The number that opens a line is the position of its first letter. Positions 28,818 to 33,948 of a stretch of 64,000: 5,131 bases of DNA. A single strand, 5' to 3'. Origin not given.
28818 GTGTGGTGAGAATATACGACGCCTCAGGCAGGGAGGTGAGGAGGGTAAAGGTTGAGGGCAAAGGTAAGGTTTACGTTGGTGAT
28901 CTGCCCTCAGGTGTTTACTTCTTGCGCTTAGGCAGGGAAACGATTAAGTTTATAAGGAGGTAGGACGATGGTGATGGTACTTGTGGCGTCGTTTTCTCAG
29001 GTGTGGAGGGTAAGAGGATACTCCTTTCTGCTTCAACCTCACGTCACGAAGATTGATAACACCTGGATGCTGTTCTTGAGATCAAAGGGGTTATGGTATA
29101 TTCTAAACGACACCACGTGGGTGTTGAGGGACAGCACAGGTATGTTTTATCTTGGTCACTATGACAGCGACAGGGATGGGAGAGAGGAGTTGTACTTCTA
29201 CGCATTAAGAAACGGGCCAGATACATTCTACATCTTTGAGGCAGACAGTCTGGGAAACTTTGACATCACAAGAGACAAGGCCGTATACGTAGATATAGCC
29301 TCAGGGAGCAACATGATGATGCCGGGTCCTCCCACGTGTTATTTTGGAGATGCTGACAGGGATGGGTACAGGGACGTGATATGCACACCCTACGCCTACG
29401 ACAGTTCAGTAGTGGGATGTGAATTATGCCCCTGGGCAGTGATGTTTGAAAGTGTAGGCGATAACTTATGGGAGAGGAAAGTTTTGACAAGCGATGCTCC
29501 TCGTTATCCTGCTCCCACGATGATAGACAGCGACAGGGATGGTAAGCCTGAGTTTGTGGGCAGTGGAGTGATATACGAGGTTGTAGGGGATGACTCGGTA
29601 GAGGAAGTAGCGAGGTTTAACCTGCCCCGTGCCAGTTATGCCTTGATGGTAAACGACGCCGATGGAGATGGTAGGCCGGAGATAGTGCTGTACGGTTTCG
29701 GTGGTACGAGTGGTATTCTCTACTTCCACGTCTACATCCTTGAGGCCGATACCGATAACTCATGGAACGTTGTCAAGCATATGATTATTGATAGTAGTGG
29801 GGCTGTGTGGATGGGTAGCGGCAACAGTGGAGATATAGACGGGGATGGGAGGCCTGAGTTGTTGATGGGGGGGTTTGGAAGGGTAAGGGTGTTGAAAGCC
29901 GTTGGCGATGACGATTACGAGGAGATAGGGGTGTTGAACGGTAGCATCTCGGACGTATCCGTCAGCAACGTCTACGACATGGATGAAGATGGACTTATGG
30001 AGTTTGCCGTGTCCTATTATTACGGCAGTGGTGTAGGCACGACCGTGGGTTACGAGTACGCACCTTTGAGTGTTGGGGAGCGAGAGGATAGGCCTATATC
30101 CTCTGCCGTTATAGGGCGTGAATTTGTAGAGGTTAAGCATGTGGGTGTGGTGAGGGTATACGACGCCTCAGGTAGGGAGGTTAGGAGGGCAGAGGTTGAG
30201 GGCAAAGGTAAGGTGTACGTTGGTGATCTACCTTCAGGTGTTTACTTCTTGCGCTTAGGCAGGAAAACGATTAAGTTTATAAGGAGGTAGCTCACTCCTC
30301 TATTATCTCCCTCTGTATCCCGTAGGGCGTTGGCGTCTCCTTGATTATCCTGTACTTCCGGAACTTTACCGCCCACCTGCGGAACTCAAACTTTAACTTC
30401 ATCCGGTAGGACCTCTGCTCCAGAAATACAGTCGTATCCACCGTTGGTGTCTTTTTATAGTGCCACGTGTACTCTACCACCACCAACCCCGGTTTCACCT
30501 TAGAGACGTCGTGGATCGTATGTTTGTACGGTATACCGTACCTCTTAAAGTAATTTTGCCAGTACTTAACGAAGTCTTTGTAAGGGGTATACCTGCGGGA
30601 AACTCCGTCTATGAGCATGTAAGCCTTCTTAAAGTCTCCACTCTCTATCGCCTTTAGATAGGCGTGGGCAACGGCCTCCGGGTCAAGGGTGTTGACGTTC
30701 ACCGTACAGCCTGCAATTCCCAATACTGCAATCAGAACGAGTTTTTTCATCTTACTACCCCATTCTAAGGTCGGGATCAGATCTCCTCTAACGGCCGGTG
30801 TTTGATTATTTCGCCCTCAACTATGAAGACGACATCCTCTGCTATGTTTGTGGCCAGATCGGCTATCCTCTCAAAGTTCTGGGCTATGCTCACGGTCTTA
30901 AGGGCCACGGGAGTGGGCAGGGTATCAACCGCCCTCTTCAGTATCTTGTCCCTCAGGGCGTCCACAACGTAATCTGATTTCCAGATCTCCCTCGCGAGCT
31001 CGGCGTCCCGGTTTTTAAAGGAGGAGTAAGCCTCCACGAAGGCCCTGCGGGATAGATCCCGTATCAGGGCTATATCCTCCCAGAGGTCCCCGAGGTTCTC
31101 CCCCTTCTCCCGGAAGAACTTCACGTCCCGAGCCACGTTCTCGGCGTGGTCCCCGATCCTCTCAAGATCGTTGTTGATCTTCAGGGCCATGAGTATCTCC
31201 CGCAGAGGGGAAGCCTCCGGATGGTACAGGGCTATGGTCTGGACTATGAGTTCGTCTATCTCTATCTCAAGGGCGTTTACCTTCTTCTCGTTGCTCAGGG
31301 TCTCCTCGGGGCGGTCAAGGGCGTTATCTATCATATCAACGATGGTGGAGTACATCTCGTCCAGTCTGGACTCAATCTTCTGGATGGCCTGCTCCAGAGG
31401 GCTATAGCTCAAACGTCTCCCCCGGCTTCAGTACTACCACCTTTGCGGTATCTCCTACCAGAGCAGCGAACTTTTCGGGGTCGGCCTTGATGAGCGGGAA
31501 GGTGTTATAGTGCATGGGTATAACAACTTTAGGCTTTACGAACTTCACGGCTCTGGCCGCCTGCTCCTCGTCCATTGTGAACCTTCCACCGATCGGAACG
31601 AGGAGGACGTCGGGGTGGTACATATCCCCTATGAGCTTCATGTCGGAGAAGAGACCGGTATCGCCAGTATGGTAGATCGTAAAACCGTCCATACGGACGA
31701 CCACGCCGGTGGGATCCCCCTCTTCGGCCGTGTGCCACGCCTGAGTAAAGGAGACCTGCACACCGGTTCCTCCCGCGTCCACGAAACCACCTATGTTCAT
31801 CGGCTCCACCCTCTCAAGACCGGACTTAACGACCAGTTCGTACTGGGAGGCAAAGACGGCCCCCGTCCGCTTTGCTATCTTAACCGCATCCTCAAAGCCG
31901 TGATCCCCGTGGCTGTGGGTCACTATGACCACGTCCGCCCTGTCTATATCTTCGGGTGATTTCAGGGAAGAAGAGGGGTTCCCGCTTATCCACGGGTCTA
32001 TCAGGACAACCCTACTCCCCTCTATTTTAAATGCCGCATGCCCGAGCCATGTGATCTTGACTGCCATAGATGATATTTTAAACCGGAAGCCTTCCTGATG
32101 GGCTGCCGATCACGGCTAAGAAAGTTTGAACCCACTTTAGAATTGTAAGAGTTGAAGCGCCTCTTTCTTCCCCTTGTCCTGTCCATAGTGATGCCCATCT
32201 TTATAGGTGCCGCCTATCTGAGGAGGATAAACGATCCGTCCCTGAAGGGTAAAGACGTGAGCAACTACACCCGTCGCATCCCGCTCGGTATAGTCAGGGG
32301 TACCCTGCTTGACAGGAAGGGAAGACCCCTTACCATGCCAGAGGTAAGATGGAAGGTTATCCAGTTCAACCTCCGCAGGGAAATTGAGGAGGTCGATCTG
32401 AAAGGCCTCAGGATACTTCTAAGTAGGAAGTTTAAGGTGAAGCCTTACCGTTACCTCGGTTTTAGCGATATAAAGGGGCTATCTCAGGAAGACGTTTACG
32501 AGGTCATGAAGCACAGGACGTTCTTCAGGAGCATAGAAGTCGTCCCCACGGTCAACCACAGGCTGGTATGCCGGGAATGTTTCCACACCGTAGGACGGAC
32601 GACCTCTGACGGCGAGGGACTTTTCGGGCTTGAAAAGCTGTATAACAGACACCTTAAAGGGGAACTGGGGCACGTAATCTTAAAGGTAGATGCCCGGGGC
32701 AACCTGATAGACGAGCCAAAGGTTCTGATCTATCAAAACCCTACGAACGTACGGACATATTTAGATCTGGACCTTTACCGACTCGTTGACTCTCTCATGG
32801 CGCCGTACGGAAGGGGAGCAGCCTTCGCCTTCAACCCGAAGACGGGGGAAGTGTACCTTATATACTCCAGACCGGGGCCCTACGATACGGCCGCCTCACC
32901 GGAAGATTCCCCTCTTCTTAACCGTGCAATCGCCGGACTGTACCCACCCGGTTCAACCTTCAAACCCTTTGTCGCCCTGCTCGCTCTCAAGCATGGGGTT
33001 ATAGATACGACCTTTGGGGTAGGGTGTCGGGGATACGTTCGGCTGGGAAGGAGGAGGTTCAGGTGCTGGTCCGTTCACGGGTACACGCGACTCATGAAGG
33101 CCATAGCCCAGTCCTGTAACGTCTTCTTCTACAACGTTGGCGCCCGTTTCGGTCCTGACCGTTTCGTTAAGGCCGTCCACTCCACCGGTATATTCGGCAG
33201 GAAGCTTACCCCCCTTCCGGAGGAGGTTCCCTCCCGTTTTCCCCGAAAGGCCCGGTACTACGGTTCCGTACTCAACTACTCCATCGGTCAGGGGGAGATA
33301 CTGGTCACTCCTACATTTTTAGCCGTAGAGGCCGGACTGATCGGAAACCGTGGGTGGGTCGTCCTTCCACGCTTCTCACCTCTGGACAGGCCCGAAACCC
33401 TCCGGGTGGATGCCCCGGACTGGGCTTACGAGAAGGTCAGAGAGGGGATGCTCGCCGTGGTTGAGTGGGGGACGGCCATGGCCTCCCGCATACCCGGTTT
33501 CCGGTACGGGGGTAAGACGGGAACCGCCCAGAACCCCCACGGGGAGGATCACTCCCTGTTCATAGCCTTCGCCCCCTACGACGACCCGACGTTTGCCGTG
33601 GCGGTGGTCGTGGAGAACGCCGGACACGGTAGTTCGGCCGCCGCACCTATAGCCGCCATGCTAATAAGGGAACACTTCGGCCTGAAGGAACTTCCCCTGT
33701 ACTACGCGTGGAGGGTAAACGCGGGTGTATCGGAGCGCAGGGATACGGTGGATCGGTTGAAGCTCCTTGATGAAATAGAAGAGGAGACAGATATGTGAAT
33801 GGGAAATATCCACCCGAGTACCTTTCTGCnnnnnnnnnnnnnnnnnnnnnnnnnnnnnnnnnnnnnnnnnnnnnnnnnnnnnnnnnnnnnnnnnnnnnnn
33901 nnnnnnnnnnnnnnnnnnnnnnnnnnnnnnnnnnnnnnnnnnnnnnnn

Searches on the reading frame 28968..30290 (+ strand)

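Call 85: search_protein_families(library=pfam, proteins=[window:28968-30290:+], max_evalue=0.001)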
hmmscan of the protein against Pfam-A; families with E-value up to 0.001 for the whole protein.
window:28968-30290:+ (440 aa): 2 families
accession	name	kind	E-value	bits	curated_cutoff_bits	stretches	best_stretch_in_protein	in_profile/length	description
PF13517.12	FG-GAP_3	-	4.6e-15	56.4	26.9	1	289-348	1-61/61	FG-GAP-like repeat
PF01839.29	FG-GAP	-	5.5e-07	29.8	22.1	0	287-309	7-37/37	FG-GAP repeat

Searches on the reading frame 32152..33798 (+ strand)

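Call 85: search_protein_families(library=pfam, proteins=[window:32152-33798:+], max_evalue=0.001)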
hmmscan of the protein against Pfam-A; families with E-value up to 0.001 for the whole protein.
window:32152-33798:+ (548 aa): 2 families
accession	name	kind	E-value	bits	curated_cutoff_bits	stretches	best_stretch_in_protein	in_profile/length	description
PF00905.27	Transpeptidase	-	5.6e-46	157.5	22.1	1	222-504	1-297/299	Penicillin binding protein transpeptidase domain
PF03717.20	PBP_dimer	-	4.5e-05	24.4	24.4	0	150-188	140-178/180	Penicillin-binding Protein dimerisation domain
